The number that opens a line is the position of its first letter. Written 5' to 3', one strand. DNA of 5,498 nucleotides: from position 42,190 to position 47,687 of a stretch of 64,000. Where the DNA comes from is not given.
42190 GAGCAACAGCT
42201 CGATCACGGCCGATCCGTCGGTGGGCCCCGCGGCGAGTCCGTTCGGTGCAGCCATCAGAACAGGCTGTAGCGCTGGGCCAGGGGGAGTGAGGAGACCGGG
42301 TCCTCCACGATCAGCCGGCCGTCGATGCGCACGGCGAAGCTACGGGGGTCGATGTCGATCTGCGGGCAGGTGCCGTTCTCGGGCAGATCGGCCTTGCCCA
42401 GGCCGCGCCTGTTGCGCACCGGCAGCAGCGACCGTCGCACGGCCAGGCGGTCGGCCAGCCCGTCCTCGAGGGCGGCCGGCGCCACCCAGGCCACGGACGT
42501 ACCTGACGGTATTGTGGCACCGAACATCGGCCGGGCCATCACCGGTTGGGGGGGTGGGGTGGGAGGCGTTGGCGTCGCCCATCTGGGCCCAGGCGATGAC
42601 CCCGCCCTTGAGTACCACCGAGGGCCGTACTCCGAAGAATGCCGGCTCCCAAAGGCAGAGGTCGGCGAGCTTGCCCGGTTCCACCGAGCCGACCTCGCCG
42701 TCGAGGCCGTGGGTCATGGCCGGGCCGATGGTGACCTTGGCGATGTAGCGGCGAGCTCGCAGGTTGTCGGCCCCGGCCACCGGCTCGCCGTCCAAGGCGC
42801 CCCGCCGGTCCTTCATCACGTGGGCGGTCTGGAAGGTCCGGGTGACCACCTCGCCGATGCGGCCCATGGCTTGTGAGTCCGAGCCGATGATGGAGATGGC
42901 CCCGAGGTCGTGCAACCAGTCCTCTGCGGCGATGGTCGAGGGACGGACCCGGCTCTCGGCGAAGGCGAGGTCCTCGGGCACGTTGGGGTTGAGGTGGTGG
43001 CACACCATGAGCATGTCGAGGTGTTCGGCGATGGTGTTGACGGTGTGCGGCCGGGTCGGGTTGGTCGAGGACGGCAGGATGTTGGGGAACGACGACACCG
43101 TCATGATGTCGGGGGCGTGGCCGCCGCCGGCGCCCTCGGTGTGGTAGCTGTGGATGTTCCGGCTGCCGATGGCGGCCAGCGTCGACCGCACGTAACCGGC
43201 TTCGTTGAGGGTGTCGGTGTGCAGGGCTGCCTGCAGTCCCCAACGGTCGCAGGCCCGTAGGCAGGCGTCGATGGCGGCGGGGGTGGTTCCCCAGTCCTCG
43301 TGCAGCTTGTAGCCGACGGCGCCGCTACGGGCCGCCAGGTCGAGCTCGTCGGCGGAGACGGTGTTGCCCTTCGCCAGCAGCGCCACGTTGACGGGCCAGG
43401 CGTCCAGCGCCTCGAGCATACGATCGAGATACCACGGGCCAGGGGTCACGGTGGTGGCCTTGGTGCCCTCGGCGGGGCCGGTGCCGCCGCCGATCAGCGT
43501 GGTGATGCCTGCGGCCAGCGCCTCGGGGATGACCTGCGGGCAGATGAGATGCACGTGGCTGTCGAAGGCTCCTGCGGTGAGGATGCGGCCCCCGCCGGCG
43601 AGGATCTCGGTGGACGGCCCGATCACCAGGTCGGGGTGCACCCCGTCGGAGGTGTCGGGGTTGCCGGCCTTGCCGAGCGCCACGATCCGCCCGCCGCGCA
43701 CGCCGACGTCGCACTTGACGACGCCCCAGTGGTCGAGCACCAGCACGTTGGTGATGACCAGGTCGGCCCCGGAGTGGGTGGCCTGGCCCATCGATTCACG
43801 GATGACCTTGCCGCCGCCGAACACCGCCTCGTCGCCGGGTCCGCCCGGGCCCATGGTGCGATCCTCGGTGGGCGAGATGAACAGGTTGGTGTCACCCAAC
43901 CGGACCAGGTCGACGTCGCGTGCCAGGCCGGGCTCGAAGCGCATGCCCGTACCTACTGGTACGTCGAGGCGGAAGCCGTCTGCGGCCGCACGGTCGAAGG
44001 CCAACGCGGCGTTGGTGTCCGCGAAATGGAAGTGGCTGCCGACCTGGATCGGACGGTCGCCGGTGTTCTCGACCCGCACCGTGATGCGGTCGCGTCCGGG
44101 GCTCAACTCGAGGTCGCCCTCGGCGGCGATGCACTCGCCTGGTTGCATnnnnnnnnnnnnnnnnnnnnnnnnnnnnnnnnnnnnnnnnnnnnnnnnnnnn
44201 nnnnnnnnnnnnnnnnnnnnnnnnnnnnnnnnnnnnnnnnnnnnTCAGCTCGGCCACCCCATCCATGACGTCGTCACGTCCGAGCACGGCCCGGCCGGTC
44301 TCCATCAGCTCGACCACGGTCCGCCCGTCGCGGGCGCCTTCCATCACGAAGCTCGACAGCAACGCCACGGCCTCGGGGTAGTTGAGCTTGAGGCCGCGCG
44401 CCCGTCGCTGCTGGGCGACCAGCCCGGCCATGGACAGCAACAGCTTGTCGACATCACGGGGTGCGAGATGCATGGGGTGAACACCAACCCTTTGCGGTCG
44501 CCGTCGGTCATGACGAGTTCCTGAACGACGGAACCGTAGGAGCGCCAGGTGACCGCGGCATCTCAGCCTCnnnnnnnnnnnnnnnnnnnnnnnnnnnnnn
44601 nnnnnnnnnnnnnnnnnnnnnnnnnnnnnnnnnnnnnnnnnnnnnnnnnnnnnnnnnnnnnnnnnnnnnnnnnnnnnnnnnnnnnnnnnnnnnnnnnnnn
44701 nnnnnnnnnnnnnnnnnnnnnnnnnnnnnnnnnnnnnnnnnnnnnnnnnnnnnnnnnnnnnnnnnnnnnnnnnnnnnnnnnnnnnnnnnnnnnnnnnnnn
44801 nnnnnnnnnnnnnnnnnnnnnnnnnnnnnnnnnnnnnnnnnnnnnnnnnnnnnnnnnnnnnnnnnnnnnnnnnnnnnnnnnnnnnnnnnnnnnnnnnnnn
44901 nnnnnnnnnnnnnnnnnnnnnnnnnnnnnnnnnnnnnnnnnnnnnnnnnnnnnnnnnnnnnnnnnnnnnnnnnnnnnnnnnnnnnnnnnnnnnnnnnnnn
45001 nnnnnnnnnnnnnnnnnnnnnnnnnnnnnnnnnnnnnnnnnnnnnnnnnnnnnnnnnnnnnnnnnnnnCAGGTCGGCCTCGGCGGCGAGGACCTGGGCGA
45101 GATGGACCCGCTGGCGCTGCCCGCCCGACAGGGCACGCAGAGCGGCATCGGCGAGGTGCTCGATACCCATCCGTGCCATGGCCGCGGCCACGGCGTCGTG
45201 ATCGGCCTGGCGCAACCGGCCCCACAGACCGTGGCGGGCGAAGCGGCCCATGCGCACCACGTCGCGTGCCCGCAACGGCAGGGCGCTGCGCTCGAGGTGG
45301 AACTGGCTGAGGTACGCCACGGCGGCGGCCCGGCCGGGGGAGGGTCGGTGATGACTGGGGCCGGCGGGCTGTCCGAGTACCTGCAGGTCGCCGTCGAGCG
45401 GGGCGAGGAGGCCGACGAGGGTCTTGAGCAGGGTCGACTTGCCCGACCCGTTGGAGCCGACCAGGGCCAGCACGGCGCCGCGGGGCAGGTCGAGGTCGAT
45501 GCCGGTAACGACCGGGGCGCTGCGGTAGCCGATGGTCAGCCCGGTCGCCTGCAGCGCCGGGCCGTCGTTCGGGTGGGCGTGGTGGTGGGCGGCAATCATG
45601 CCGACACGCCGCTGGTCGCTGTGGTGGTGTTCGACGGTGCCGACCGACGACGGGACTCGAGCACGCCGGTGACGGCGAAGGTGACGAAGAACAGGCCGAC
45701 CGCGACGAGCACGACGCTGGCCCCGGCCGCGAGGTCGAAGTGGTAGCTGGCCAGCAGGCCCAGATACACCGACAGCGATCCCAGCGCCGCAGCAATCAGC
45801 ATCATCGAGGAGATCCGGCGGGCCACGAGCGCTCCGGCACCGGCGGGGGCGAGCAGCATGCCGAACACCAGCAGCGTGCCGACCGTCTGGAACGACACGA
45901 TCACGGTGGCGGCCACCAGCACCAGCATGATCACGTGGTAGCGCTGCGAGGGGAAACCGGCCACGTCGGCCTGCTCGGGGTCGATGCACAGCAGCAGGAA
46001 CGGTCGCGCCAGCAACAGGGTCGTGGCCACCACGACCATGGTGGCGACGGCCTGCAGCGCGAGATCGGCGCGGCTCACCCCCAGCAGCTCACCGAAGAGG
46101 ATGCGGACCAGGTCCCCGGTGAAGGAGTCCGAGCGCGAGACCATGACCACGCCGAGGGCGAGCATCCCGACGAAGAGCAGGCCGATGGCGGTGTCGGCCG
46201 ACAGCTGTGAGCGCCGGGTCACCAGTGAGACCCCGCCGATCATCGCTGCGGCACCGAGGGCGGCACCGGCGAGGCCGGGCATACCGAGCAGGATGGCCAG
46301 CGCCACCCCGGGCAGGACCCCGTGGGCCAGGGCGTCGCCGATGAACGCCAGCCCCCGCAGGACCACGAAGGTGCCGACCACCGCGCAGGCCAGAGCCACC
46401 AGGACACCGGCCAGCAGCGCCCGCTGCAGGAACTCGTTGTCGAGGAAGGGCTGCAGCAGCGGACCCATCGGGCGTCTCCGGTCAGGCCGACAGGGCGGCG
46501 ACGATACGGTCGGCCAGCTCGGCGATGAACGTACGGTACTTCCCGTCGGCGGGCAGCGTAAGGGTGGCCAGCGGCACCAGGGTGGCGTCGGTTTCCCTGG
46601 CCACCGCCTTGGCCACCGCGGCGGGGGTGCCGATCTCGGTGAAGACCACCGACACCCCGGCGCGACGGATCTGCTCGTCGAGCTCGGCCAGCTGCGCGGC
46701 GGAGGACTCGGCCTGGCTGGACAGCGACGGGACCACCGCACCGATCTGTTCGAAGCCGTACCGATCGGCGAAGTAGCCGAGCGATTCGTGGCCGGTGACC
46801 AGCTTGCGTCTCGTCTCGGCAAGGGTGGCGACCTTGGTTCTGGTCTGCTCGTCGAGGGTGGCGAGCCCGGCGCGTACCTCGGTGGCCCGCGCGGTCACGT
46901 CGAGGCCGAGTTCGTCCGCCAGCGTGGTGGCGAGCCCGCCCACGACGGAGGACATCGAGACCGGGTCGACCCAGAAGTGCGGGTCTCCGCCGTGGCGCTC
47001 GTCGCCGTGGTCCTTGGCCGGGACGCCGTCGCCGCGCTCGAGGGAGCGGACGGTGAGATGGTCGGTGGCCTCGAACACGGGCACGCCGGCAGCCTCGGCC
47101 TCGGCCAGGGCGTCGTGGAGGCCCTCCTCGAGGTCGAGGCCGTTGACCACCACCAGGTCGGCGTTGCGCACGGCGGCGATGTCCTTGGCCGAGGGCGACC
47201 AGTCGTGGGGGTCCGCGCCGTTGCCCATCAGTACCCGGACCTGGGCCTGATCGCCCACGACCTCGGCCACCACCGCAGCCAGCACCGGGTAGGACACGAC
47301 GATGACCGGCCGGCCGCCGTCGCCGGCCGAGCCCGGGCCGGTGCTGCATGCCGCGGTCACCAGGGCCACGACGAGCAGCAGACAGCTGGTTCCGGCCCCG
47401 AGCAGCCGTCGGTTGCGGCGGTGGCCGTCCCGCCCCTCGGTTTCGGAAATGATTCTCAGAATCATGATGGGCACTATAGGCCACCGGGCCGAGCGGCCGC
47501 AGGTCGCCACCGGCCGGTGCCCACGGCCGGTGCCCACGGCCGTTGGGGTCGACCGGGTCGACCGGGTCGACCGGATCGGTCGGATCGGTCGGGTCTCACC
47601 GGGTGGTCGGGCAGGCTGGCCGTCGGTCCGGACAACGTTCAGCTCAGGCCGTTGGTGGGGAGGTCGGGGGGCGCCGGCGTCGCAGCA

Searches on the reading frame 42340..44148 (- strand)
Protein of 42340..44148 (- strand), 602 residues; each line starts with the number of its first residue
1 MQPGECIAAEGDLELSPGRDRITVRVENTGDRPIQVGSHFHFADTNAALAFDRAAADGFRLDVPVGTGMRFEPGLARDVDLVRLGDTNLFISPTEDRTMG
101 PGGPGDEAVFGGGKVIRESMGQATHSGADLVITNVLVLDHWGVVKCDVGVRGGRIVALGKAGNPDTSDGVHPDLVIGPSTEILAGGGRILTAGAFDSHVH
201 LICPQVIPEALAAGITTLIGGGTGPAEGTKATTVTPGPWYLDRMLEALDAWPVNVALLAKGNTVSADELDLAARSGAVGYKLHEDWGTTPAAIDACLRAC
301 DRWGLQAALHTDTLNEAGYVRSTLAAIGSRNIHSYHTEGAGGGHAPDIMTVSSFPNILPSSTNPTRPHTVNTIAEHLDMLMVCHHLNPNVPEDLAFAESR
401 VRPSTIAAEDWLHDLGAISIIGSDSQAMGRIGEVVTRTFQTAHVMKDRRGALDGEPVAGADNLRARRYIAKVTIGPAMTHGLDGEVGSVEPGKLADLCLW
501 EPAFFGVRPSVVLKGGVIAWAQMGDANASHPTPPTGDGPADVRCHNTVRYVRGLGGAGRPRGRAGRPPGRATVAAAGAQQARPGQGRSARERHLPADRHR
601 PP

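Call 46: search_protein_families(library=pfam, proteins=[window:42340-44148:-])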
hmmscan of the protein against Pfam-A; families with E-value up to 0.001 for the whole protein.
window:42340-44148:- (602 aa): 4 families
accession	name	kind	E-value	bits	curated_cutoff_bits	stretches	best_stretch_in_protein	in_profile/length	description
PF01979.26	Amidohydro_1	-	3.8e-63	214.3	25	1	189-518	1-340/345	Amidohydrolase family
PF00449.26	Urease_alpha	-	5.1e-36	124.1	23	1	80-182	18-120/121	Urease alpha-subunit, N-terminal domain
PF00699.25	Urease_beta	-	7.1e-33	113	25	1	3-86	1-84/98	Urease beta subunit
PF07969.17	Amidohydro_3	-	2e-09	37.9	29.7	1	290-511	261-455/472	Amidohydrolase family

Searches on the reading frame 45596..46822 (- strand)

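Call 46: search_protein_families(library=pfam, proteins=[window:45596-46822:-])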
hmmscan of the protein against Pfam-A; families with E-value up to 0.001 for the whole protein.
window:45596-46822:- (408 aa): 1 family
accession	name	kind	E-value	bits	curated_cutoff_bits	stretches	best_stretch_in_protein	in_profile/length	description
PF00950.22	ABC-3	-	1.5e-68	231.6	20.1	1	129-384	2-257/258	ABC 3 transport family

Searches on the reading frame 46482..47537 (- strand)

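Call 46: search_protein_families(library=pfam, proteins=[window:46482-47537:-])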
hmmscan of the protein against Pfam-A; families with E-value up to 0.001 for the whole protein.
window:46482-47537:- (351 aa): 1 family
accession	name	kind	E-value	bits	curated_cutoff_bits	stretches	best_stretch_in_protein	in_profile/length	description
PF01297.22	ZnuA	-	3.5e-61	207.4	29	1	79-348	1-263/263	Zinc-uptake complex component A periplasmic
